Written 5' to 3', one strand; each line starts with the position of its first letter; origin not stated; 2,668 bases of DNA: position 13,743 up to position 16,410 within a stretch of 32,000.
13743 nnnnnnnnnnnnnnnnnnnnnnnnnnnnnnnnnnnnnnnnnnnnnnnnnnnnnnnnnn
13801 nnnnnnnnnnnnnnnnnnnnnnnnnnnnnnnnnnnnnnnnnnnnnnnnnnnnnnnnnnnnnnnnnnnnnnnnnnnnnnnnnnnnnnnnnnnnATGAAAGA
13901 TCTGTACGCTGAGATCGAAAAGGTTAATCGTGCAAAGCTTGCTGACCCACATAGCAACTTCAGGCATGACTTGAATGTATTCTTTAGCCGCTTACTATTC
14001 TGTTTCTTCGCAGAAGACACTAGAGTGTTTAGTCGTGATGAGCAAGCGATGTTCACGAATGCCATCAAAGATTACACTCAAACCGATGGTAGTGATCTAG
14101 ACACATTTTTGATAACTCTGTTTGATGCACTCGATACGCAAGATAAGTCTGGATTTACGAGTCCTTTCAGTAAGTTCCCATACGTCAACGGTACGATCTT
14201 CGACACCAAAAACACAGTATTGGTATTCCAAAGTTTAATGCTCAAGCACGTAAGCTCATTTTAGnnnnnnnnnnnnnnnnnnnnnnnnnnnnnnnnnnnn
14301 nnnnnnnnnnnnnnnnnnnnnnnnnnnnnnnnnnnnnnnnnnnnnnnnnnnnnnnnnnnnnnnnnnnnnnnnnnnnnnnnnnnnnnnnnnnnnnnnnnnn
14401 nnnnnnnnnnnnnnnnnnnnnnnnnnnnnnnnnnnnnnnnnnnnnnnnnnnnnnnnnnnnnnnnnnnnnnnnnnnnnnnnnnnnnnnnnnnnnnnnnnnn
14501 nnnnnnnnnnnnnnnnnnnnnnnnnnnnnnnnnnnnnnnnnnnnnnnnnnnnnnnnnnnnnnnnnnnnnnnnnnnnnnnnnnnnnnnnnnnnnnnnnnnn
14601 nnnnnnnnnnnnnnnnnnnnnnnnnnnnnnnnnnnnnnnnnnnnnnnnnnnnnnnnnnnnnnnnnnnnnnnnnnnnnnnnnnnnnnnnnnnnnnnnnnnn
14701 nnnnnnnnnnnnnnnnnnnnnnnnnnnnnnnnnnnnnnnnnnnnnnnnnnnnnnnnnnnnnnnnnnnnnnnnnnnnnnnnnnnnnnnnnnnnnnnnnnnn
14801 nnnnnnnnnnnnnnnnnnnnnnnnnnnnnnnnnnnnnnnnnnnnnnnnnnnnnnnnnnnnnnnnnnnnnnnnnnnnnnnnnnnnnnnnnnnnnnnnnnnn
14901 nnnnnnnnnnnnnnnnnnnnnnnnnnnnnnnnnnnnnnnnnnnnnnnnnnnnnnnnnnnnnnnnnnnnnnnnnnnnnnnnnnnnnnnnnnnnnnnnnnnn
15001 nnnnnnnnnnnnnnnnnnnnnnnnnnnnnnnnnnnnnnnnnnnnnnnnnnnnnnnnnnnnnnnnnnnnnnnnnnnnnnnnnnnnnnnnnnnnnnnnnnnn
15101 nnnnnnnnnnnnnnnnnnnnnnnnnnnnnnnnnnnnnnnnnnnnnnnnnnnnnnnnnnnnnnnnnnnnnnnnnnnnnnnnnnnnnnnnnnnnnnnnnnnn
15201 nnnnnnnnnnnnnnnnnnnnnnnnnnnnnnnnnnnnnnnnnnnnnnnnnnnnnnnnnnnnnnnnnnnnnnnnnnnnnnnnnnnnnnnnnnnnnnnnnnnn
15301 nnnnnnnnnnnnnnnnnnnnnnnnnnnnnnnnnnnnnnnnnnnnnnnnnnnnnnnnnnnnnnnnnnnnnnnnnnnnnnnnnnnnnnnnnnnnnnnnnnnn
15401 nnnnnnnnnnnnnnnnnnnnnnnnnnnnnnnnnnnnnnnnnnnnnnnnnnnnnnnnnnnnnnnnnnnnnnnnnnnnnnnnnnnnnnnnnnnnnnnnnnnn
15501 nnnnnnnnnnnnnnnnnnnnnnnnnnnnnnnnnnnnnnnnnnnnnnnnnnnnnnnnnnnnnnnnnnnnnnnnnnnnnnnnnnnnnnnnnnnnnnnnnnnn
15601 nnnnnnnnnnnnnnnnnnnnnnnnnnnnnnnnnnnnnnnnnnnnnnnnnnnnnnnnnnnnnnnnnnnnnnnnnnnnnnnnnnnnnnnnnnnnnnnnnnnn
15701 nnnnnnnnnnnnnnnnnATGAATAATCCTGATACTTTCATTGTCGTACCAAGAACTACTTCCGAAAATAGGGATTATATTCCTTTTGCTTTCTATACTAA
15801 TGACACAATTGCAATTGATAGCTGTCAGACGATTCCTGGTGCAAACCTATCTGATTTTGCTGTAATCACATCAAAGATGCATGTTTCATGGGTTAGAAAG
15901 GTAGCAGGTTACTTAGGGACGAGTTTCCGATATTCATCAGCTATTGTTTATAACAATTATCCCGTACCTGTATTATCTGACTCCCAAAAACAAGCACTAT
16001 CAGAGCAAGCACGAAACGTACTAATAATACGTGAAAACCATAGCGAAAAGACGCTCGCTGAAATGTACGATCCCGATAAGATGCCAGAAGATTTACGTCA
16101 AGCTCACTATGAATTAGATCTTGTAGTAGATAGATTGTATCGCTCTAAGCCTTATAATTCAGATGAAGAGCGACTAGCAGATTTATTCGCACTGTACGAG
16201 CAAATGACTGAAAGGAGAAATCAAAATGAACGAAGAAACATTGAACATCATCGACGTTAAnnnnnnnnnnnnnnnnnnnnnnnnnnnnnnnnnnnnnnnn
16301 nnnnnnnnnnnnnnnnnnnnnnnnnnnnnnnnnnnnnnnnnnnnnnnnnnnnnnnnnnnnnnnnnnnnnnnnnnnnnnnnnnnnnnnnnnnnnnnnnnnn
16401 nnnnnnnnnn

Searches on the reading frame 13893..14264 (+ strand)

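Call 6: search_protein_families(library=pfam, proteins=[window:13893-14264:+], max_evalue=0.01)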
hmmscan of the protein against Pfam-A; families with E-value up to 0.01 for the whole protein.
window:13893-14264:+ (123 aa): 1 family
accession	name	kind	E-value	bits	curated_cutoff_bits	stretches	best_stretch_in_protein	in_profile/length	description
PF20465.4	MmeI_hel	-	7.6e-22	78.3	27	1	25-103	1-75/75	MmeI, helicase spacer domain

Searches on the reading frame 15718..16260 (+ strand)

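Call 6: search_protein_families(library=pfam, proteins=[window:15718-16260:+], max_evalue=0.01)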
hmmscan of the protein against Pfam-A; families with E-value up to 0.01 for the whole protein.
window:15718-16260:+ (180 aa): 2 families
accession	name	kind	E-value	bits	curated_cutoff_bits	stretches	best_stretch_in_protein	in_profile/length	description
PF20466.3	MmeI_TRD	-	5.4e-29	101.5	27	1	5-85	126-206/207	MmeI, target recognition domain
PF20467.3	MmeI_C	-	4.6e-24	84.9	27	1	87-165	2-80/83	MmeI, C-terminal domain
